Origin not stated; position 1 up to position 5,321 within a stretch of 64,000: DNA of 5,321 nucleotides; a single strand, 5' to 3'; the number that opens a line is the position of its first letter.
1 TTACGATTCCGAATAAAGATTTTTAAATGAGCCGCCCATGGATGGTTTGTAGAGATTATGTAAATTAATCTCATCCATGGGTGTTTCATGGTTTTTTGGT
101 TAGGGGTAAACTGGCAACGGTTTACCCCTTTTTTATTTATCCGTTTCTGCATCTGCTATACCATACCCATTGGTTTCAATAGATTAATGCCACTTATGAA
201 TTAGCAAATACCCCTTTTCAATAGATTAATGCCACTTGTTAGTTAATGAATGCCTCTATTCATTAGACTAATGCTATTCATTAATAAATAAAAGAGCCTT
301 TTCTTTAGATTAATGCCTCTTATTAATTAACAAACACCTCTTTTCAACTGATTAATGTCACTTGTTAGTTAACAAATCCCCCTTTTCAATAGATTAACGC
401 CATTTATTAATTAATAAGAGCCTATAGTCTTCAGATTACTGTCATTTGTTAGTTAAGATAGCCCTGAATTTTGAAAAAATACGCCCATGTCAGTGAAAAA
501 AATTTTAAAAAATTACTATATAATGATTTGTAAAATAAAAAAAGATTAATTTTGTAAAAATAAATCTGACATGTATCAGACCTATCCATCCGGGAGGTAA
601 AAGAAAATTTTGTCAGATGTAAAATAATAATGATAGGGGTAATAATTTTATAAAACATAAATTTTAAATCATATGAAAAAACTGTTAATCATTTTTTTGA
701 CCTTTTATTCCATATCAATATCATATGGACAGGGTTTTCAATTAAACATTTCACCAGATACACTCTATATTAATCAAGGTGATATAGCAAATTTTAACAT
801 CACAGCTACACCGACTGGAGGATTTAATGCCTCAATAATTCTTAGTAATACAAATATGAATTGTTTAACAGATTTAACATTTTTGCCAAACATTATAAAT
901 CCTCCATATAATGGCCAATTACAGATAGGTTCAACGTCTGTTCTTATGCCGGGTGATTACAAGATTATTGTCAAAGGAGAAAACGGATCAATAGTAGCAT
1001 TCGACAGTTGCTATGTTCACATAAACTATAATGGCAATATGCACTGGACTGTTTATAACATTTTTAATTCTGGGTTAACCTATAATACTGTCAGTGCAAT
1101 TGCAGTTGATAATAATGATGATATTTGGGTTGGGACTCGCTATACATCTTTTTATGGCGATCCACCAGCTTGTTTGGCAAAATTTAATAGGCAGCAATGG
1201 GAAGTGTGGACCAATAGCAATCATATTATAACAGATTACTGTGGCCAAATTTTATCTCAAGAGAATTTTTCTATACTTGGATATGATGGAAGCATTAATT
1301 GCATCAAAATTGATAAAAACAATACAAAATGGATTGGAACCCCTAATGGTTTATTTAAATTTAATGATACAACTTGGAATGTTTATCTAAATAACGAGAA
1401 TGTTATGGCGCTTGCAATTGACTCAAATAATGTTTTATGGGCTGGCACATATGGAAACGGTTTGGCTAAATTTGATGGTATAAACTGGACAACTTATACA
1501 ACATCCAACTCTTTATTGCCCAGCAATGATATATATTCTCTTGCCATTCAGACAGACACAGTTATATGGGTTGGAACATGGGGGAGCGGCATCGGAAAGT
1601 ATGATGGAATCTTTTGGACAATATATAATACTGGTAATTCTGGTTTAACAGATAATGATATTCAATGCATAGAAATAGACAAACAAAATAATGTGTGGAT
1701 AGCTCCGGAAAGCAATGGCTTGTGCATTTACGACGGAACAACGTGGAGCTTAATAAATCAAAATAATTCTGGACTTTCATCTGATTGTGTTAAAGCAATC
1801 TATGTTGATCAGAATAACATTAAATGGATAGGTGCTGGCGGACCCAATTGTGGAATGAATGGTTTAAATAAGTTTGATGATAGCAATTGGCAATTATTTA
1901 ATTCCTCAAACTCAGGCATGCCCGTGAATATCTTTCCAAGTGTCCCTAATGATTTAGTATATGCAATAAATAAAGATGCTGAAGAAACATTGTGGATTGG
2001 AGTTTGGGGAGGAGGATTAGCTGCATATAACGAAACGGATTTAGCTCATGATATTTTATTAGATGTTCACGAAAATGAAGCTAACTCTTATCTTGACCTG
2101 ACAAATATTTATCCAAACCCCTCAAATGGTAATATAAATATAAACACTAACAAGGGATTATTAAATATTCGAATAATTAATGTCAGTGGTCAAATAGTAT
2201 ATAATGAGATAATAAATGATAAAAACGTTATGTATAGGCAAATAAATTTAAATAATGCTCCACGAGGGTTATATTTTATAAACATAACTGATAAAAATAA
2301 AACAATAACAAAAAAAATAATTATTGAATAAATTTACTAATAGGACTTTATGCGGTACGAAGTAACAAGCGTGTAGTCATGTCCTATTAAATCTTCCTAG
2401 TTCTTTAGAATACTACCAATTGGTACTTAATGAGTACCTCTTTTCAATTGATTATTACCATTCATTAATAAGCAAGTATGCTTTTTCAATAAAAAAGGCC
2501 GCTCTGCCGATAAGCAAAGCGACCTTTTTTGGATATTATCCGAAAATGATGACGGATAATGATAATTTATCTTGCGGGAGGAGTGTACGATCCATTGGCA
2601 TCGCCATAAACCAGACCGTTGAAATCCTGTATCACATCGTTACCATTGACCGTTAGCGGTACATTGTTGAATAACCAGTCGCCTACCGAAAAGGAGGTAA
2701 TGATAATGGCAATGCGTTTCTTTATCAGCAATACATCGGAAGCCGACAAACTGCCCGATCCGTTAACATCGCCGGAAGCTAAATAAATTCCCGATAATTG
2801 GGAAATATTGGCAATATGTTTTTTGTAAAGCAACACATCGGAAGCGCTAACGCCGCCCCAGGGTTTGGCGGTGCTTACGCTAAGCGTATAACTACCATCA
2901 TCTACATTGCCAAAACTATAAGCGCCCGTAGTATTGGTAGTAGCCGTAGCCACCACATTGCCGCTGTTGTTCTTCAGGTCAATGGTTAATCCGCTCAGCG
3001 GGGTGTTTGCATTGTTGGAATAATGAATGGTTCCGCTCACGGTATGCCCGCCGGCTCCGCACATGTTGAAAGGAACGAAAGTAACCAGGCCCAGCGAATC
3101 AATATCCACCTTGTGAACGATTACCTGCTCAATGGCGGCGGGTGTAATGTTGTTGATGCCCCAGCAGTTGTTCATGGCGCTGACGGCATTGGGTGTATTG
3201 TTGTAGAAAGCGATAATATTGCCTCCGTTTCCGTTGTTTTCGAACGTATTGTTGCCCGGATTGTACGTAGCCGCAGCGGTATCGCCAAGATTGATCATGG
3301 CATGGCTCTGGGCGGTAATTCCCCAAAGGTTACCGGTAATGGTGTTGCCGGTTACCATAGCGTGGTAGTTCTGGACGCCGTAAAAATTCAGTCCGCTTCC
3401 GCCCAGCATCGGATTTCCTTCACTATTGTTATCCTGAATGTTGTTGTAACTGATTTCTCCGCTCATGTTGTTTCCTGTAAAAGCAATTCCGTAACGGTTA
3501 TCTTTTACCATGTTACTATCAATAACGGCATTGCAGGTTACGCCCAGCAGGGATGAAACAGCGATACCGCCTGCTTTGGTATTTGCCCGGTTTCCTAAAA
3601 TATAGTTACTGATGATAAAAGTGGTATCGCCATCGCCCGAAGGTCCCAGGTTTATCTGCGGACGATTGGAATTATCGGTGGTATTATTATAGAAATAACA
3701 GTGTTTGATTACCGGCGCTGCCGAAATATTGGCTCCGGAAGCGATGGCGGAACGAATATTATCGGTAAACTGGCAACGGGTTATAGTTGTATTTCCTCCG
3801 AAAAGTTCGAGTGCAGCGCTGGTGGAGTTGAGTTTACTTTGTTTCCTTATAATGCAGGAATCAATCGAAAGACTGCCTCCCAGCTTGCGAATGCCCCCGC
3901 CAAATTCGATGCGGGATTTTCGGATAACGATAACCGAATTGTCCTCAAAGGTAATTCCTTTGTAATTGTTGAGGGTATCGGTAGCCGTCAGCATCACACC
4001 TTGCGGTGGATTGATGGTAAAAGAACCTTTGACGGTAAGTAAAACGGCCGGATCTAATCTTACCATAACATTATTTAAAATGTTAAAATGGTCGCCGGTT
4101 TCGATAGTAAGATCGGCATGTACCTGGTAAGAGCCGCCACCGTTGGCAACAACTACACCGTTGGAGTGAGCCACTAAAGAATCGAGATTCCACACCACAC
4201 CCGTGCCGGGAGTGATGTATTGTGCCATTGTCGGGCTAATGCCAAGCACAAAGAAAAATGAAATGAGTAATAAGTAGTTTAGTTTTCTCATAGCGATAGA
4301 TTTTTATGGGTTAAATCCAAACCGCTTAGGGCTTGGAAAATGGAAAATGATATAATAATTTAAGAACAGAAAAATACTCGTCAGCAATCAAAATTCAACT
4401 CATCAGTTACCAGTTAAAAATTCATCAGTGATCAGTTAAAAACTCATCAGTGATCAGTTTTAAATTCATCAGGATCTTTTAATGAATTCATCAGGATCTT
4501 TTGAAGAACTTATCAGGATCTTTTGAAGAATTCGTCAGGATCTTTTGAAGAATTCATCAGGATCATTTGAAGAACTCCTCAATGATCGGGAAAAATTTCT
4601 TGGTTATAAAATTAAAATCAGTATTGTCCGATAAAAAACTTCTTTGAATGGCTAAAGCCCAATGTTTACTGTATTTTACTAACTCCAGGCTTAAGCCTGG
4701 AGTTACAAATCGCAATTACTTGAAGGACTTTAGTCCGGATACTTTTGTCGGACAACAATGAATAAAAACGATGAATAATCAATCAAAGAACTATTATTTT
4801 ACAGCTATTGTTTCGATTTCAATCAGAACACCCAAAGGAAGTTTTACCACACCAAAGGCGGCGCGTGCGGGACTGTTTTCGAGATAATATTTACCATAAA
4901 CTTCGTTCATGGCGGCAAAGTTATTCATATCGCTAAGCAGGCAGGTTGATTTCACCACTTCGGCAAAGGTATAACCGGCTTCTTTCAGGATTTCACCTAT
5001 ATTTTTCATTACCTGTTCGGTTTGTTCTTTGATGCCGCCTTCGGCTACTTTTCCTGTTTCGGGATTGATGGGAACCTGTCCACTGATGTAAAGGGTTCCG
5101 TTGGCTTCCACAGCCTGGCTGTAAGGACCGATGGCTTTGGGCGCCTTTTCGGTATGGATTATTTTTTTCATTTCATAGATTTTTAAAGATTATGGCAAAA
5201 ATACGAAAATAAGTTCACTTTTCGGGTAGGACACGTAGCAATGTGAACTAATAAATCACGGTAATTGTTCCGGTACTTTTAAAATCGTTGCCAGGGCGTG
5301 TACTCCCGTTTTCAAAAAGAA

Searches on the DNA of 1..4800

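Call 67: search_rna_families(source=window, start=1, end=4800, threshold=evalue, max_evalue=1)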
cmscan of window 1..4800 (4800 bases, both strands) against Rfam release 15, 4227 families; matches with E-value up to 1: 1.
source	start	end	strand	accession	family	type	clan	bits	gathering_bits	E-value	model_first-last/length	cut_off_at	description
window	4411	4466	+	RF03648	mir-9413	Gene; miRNA;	-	21.9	100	0.84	1-68/68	no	mir-9413 microRNA precursor family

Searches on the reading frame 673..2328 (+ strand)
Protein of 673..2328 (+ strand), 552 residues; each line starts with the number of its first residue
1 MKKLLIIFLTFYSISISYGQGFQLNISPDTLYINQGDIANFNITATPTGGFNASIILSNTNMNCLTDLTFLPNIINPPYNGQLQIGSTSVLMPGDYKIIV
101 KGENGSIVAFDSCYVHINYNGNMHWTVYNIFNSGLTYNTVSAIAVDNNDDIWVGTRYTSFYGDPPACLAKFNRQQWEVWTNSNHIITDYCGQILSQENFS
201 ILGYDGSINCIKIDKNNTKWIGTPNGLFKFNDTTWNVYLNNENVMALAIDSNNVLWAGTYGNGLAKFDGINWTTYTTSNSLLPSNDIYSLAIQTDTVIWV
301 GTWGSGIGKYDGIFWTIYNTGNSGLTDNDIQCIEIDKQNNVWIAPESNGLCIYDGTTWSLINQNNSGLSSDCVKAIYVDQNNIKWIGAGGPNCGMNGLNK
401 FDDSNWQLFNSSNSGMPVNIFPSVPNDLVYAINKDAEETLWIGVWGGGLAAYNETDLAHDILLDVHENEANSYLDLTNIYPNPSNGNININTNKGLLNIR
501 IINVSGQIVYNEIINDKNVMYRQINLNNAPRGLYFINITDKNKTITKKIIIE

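Call 18: search_protein_families(library=pfam, proteins=[window:673-2328:+])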
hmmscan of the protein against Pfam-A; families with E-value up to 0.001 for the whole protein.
window:673-2328:+ (552 aa): 4 families
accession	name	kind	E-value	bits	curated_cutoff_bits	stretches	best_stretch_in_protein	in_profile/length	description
PF07494.17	Reg_prop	-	3e-22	76.3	20.4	0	134-156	1-23/24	Two component regulator propeller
PF18962.6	Por_Secre_tail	-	9.6e-15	55.1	27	1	479-551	1-75/75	Secretion system C-terminal sorting domain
PF23748.1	Beta-prop_LRRK2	-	3.8e-05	23.3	26.9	0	168-227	227-295/359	LRRK2 beta propeller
PF11589.14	DUF3244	-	0.00012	22.5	25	0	487-545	32-90/96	Domain of unknown function (DUF3244)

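Call 20: find_encoding_contigs(protein=window:673-2328:+, flank=6000, max_places=10)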
Protein window:673-2328:+ (552 aa): no gene with exactly this product is on record in the collection.

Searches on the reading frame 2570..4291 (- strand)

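Call 18: search_protein_families(library=pfam, proteins=[window:2570-4291:-])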
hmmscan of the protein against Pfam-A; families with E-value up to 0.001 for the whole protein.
window:2570-4291:- (574 aa): 5 families
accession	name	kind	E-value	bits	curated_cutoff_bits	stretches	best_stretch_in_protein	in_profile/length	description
PF17210.9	SdrD_B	-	1.8e-09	38.2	29.7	1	426-476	18-68/112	SdrD B-like domain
PF13620.12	CarboxypepD_reg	-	2.9e-09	37.6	32.3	1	417-474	1-56/82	Carboxypeptidase regulatory-like domain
PF00404.24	Dockerin_1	-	1e-08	35.7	22.9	1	479-527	8-56/57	Dockerin type I domain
PF17802.7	SpaA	-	5.9e-06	26.8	23.1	1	425-470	9-56/91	Prealbumin-like fold domain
PF13715.12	CarbopepD_reg_2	-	0.00032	21.1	32.2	1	418-474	1-52/88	CarboxypepD_reg-like domain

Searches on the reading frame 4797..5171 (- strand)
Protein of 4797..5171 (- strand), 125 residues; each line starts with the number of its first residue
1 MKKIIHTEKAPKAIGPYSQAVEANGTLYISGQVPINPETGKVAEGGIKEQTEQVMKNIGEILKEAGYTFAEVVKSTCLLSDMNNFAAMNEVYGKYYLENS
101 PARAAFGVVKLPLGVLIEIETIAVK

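Call 18: search_protein_families(library=pfam, proteins=[window:4797-5171:-])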
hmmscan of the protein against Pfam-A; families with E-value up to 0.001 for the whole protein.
window:4797-5171:- (125 aa): 1 family
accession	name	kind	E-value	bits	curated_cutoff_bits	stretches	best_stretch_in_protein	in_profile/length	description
PF01042.26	Ribonuc_L-PSP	-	4.6e-43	146.5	27.3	1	7-124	1-120/121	Endoribonuclease L-PSP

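Call 35: find_encoding_contigs(protein=window:4797-5171:-, flank=5000, max_places=10)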
Protein window:4797-5171:- (125 aa): 1 contig read that carries it; 1 place shown.
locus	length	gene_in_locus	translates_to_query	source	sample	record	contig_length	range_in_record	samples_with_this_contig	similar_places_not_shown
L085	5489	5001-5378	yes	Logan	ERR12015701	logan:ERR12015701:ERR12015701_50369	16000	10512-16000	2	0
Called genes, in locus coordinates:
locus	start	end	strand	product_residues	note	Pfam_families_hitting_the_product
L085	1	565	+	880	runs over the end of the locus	PF19838:LptD_2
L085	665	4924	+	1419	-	PF00801:PKD (weak), PF18911:PKD_4, PF00801:PKD (weak), PF18911:PKD_4, PF00801:PKD (weak), PF18911:PKD_4 (weak), PF00801:PKD (weak), PF13585:CHU_C, +1 more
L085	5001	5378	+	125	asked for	PF01042:Ribonuc_L-PSP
